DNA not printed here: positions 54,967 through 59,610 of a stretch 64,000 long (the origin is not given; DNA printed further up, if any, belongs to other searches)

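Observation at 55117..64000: Operon of two giant repeat proteins (beta-propeller + tandem HhH; repeat array + LamG) flanking a low-GC gene: an uncharacterised system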

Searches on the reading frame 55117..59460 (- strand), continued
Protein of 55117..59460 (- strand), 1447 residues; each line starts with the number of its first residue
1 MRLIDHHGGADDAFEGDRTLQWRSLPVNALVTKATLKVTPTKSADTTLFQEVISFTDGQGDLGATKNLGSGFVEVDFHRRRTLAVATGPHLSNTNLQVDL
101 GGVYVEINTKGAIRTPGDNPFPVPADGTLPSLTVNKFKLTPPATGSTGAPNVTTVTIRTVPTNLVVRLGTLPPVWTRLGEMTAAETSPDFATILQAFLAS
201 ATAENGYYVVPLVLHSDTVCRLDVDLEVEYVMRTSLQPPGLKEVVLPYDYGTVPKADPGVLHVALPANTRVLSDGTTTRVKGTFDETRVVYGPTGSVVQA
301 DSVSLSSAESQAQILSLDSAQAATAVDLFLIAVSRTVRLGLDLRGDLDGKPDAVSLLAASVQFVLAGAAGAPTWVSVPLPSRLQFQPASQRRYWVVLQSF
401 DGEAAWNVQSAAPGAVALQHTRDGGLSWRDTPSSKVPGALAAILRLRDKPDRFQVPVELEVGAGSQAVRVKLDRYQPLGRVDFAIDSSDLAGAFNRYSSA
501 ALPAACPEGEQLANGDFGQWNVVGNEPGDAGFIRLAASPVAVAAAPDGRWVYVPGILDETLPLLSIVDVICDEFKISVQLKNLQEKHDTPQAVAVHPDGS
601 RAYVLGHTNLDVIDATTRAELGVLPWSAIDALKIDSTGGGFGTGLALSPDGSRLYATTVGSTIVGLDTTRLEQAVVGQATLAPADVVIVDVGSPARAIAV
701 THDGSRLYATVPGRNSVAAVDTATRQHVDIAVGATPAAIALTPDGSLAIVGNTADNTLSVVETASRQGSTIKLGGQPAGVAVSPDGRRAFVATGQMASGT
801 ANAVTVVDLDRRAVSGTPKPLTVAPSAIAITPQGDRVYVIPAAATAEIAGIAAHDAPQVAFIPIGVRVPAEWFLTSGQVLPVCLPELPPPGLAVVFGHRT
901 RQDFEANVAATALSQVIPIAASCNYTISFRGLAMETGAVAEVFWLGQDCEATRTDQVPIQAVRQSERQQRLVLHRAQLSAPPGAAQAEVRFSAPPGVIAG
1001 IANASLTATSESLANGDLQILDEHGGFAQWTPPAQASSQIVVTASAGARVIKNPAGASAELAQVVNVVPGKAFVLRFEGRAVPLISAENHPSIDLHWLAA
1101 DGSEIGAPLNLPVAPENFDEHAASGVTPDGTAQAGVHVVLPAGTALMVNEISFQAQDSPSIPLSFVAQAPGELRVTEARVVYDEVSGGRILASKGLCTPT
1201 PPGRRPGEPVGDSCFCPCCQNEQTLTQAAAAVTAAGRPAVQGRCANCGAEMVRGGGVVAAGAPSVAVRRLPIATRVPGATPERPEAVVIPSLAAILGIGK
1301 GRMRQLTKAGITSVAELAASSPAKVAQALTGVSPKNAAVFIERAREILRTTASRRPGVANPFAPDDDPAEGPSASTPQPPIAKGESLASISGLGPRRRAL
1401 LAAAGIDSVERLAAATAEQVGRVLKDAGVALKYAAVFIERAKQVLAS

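Call 19: find_encoding_contigs(protein=P0107, flank=10000, max_places=1)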
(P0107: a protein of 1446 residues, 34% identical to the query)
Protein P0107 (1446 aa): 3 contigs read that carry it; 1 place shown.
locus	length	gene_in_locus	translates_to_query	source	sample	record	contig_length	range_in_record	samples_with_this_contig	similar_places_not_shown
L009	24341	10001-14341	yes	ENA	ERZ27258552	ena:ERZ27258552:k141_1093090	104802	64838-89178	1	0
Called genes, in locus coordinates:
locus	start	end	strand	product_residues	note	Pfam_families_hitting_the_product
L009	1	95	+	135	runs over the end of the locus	-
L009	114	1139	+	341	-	-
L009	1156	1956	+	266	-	PF04717:Phage_base_V (weak)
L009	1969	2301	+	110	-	-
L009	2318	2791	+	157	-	PF10934:Sheath_initiator (weak)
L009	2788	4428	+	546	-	PF04865:Baseplate_J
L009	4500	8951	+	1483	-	-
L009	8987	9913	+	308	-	-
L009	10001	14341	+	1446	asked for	PF14520:HHH_5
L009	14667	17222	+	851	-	PF13424:TPR_12 (faint), PF13428:TPR_14 (faint), PF14559:TPR_19 (faint), PF00069:Pkinase, PF01636:APH (faint), PF07714:PK_Tyr_Ser-Thr, PF13414:TPR_11 (faint), PF13431:TPR_17 (faint), +7 more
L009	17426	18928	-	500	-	PF04185:Phosphoesterase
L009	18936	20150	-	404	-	-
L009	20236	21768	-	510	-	PF00732:GMC_oxred_N, PF00890:FAD_binding_2 (faint), PF05199:GMC_oxred_C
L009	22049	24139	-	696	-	PF01011:PQQ, PF13570:Beta-prop_ACSF4 (weak), PF13360:PQQ_2, PF01011:PQQ, PF13360:PQQ_2 (weak), PF00034:Cytochrom_C (weak), PF13442:Cytochrome_CBB3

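Call 22: search_solved_structures(query=window:55117-59460:-, max_evalue=1)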
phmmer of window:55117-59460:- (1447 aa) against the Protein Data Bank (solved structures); distinct sequences matched with E-value up to 1: 6.
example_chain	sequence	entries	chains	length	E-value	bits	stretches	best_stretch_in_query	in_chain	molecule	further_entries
1l0q_A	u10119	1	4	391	1.8e-28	102.2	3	689-805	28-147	Surface layer protein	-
5c2v_B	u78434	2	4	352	3.8e-15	58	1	697-839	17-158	HYDRAZINE SYNTHASE BETA SUBUNIT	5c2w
3u4y_A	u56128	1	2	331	0.0005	21.2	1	730-794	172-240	uncharacterized protein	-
3vgz_A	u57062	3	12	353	0.0023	19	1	635-806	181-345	Uncharacterized protein YncE | PQQ-dependent catabolism-associated beta-propeller protein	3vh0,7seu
8iyk_M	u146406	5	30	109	0.35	11.7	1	993-1066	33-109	Tail tip protein M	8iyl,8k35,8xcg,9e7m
7l7b_A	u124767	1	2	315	0.41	11.5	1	613-743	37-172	DNA-directed RNA polymerase subunit alpha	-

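Call 33: find_related_loci(query=A2, collection=viral_contigs, flank=10000)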
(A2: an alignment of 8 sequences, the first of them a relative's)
Query A2 (341 aa) in viral_contigs; peptide patterns used: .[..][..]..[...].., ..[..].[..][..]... (x = any residue, [..] = any of these).
175 stretches matched a pattern; 2 encode a relative of the query (tblastn E <= 1e-3); 2 distinct loci.
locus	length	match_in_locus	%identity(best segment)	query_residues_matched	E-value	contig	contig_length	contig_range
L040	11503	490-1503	27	1-329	3e-47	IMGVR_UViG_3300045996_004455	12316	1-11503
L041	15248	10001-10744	23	51-310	1e-10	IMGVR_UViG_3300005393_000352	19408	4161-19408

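Call 34: find_related_loci(query=A2, collection=metagenome_contigs, flank=10000)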
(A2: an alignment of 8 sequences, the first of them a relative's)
Query A2 (341 aa) in metagenome_contigs; peptide patterns used: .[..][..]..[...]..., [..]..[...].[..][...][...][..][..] (x = any residue, [..] = any of these).
600 stretches matched a pattern (row limit reached: there are more); 13 encode a relative of the query (tblastn E <= 1e-3); 13 distinct loci.
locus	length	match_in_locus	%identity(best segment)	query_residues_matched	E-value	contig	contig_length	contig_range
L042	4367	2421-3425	73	1-335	5e-161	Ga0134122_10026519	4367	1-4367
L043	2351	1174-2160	71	1-329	1e-167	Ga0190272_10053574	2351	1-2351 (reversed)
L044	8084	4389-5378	64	1-330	2e-128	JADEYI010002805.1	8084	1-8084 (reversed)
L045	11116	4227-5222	58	1-330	5e-114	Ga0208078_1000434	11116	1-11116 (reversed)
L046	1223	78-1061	55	1-327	4e-109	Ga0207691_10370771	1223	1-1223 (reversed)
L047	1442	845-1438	69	1-198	3e-97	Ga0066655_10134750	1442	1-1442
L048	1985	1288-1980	60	1-231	2e-94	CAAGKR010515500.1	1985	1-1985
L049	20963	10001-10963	47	3-322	1e-85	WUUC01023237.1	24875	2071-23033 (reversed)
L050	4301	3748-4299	51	1-160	3e-54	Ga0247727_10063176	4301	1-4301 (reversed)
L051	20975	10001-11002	49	1-329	3e-90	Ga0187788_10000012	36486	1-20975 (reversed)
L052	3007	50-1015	33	3-326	7e-45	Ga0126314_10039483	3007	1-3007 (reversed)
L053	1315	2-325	56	133-240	2e-36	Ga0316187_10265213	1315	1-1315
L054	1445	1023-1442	38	3-145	2e-16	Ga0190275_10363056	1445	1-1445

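Call 36: search_protein_families(library=pfam, proteins=[L049:90-755:+, L049:797-2488:+, L049:2498-3058:+, L049:3065-3535:+, L049:3532-4695:+, L049:4704-5246:+, L049:5206-5649:+, L049:5651-9865:+, L051:8967-10001:+, L051:2874-4145:+], max_evalue=0.01)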
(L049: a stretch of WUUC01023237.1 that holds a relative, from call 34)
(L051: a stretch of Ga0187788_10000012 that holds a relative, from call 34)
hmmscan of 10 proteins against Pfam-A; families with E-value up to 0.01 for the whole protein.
L049:90-755:+ (221 aa): 0 families

L049:797-2488:+ (563 aa): 3 families
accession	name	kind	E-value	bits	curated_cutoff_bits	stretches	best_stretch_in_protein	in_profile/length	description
PF17482.7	Phage_sheath_1C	-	1.7e-09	38.1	26.9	1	465-561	2-102/104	Phage tail sheath C-terminal domain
PF04984.19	Phage_sheath_1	-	7.4e-09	36.1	31.4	1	309-463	3-168/168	Phage tail sheath protein subtilisin-like domain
PF22671.1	Gp18_domIII_N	-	0.00058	20.5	27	1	27-92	2-58/58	Tail sheath protein Gp18 domain III N-terminal region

L049:2498-3058:+ (186 aa): 0 families

L049:3065-3535:+ (156 aa): 1 family
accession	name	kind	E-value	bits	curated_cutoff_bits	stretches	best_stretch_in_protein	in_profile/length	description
PF10109.15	Phage_TAC_7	-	0.0017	18.8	25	0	36-84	17-63/79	Phage tail assembly chaperone proteins, E, or 41 or 14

L049:3532-4695:+ (387 aa): 0 families

L049:4704-5246:+ (180 aa): 2 families
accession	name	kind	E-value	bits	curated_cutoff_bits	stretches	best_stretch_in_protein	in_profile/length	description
PF07157.17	DNA_circ_N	-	8.8e-06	26.6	21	1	11-71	12-72/88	DNA circularisation protein N-terminus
PF19512.4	DUF6046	-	0.0011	19.4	27.4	1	43-111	35-107/122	Domain of unknown function (DUF6046)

L049:5206-5649:+ (147 aa): 0 families

L049:5651-9865:+ (1404 aa): 2 families
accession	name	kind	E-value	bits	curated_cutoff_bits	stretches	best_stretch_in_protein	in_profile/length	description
PF01471.23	PG_binding_1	-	7.9e-09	36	23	1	341-392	6-57/57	Putative peptidoglycan binding domain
PF00691.25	OmpA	-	2.3e-08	34.7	27.2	1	250-308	6-66/98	OmpA family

L051:8967-10001:+ (344 aa): 0 families

L051:2874-4145:+ (423 aa): 0 families

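Call 38: search_dna_similar(query=window:55117-59460:-, collection=phages, mode=protein, max_evalue=0.001)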
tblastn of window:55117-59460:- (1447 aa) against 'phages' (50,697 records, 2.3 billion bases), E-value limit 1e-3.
Records with a match: 1; places in all: 3; records where one place covers at least 80% of the query: 0.
Best place of each record, by identity: <60% 1.
By first word of the organism name: Bacteriophage 1.
By host as written in the record: - 1.
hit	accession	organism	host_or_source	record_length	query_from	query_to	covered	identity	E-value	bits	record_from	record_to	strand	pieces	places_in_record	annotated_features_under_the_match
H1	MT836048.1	Bacteriophage sp.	human fecal samples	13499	639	806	12%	32.4%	2e-8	65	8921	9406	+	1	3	record has no annotation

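Call 49: find_homologous_proteins(query=L049:797-2488:+, max_evalue=1e-30)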
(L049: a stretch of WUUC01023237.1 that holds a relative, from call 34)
Query L049:797-2488:+ (563 aa): 1446 proteins with E <= 1e-30 among 8000 candidates; the best 120 are listed.
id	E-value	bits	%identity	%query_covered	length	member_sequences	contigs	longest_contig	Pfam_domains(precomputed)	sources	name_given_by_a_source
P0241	0.0e+0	1209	100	99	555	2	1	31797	PF04984.20,PF17482.8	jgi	jgi:hypothetical protein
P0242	3.8e-287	972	82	100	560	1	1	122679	PF17482.8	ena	-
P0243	1.3e-233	795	69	100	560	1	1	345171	PF04984.20,PF17482.8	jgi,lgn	jgi:hypothetical protein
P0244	1.8e-230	785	68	100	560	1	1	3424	PF04984.20,PF17482.8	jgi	jgi:hypothetical protein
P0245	1.3e-222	759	67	100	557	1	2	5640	PF17482.8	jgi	jgi:hypothetical protein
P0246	3.1e-218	744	66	100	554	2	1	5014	PF04984.20,PF17482.8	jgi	jgi:hypothetical protein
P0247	2.4e-216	738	65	100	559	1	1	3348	PF04984.20,PF17482.8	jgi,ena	-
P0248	8.4e-213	726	64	100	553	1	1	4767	PF04984.20,PF17482.8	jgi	jgi:hypothetical protein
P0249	4.1e-212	724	63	100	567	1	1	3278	PF17482.8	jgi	jgi:hypothetical protein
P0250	6.0e-211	720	64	100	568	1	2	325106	PF17482.8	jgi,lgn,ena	-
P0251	8.6e-211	720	64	100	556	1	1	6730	PF04984.20,PF17482.8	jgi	jgi:Phage tail sheath C-terminal domain/Phage tail sheath protein subtilisin-like domain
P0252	2.5e-209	715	63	100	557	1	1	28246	PF04984.20,PF17482.8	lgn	-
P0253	2.7e-208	711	64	100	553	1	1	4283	PF04984.20,PF17482.8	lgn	-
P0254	6.0e-208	710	63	100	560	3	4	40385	PF04984.20,PF17482.8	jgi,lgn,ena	jgi:hypothetical protein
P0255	4.9e-207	707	63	100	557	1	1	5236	PF04984.20,PF17482.8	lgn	-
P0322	1.8e-183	629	58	100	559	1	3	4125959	PF04984.20,PF17482.8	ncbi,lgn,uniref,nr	ncbi:phage tail sheath subtilisin-like domain-containing protein [Geoalkalibacter halelectricus]|uni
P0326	2.2e-182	626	59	100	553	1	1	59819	PF04984.20,PF17482.8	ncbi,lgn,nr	ncbi:MAG TPA: phage tail sheath C-terminal domain-containing protein [Anaerolineales bacterium]|nr:p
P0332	8.2e-181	621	58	100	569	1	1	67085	PF04984.20,PF17482.8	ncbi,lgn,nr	ncbi:MAG TPA: phage tail sheath C-terminal domain-containing protein [Pyrinomonadaceae bacterium]|nr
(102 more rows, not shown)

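Call 50: find_encoding_contigs(protein=P0326, flank=10000, max_places=1)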
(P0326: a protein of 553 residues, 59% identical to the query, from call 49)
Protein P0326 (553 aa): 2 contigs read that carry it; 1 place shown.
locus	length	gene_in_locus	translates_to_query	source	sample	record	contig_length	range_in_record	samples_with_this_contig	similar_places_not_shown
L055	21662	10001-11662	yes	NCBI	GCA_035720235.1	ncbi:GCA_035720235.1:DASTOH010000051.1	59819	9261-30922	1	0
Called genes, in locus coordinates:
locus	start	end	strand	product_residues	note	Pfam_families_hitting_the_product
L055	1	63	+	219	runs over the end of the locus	PF06197:DUF998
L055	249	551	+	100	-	PF08003:Methyltransf_9 (weak), PF13489:Methyltransf_23, PF05175:MTS (weak), PF13847:Methyltransf_31, PF13649:Methyltransf_25, PF08241:Methyltransf_11, PF08242:Methyltransf_12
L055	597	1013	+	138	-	-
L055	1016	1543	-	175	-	PF00211:Guanylate_cyc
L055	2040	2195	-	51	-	-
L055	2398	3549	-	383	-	PF13173:AAA_14, PF13635:DUF4143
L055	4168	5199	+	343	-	PF13546:DDE_5 (weak)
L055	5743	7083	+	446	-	PF13546:DDE_5, PF01609:DDE_Tnp_1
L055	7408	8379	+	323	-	PF03704:BTAD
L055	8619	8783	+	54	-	-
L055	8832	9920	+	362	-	-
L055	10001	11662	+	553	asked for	PF04984:Phage_sheath_1, PF17482:Phage_sheath_1C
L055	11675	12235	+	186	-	-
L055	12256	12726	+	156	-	-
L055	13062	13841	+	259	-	-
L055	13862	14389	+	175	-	-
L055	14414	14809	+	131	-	-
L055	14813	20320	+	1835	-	PF00691:OmpA (weak), PF01471:PG_binding_1, PF01833:TIG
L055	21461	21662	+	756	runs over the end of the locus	PF01471:PG_binding_1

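Call 51: find_encoding_contigs(protein=P0332, flank=10000, max_places=1)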
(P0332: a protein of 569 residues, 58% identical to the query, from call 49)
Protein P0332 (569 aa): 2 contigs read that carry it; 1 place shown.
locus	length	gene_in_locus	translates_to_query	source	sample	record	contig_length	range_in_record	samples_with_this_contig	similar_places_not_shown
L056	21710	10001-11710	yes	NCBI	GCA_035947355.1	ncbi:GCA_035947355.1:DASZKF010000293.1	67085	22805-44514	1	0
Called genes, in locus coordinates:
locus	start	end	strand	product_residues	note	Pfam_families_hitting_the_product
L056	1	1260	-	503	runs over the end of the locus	PF01946:Thi4 (faint), PF00890:FAD_binding_2 (weak), PF01266:DAO (faint), PF01593:Amino_oxidase, PF12831:FAD_oxidored (weak), PF13450:NAD_binding_8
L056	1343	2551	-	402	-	PF00368:HMG-CoA_red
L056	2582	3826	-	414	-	PF00109:ketoacyl-synt, PF00108:Thiolase_N (faint), PF02801:Ketoacyl-synt_C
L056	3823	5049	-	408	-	PF00109:ketoacyl-synt, PF00108:Thiolase_N (faint), PF02801:Ketoacyl-synt_C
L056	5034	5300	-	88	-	PF00550:PP-binding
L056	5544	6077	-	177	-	PF14534:DUF4440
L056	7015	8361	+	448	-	PF00158:Sigma54_activat, PF14532:Sigma54_activ_2, PF07728:AAA_5 (weak), PF25601:AAA_lid_14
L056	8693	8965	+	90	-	-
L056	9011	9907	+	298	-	-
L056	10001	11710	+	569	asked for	PF04984:Phage_sheath_1, PF17482:Phage_sheath_1C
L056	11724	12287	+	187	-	-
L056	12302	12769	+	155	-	-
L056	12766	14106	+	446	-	-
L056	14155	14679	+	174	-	-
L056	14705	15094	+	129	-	-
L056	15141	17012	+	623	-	PF00691:OmpA, PF01471:PG_binding_1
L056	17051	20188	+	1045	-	-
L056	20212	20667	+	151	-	-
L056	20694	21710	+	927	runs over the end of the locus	-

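Call 52: find_encoding_contigs(protein=P0322, flank=10000, max_places=1)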
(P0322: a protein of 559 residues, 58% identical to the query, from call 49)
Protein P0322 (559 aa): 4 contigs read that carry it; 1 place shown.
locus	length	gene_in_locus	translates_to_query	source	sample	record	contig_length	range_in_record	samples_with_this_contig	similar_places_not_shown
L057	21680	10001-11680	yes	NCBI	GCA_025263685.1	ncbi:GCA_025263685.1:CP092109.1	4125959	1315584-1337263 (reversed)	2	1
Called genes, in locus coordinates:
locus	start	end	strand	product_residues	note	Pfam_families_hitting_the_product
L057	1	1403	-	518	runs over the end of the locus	PF05235:CHAD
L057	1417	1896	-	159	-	PF01928:CYTH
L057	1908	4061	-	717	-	PF13089:PP_kinase_N, PF02503:PP_kinase, PF17941:PP_kinase_C_1, PF13091:PLDc_2 (faint), PF13090:PP_kinase_C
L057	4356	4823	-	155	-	PF00027:cNMP_binding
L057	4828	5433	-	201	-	PF05494:MlaC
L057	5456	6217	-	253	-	PF04333:MlaA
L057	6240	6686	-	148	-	PF02470:MlaD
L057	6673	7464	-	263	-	PF00005:ABC_tran, PF13304:AAA_21 (weak)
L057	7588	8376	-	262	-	PF02405:MlaE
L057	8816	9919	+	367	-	-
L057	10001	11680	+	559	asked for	PF04984:Phage_sheath_1, PF17482:Phage_sheath_1C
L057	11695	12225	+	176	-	-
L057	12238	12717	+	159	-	-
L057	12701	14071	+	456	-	-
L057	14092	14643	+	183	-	-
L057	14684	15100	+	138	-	-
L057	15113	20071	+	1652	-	PF00691:OmpA, PF01471:PG_binding_1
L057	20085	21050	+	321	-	-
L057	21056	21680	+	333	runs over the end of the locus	-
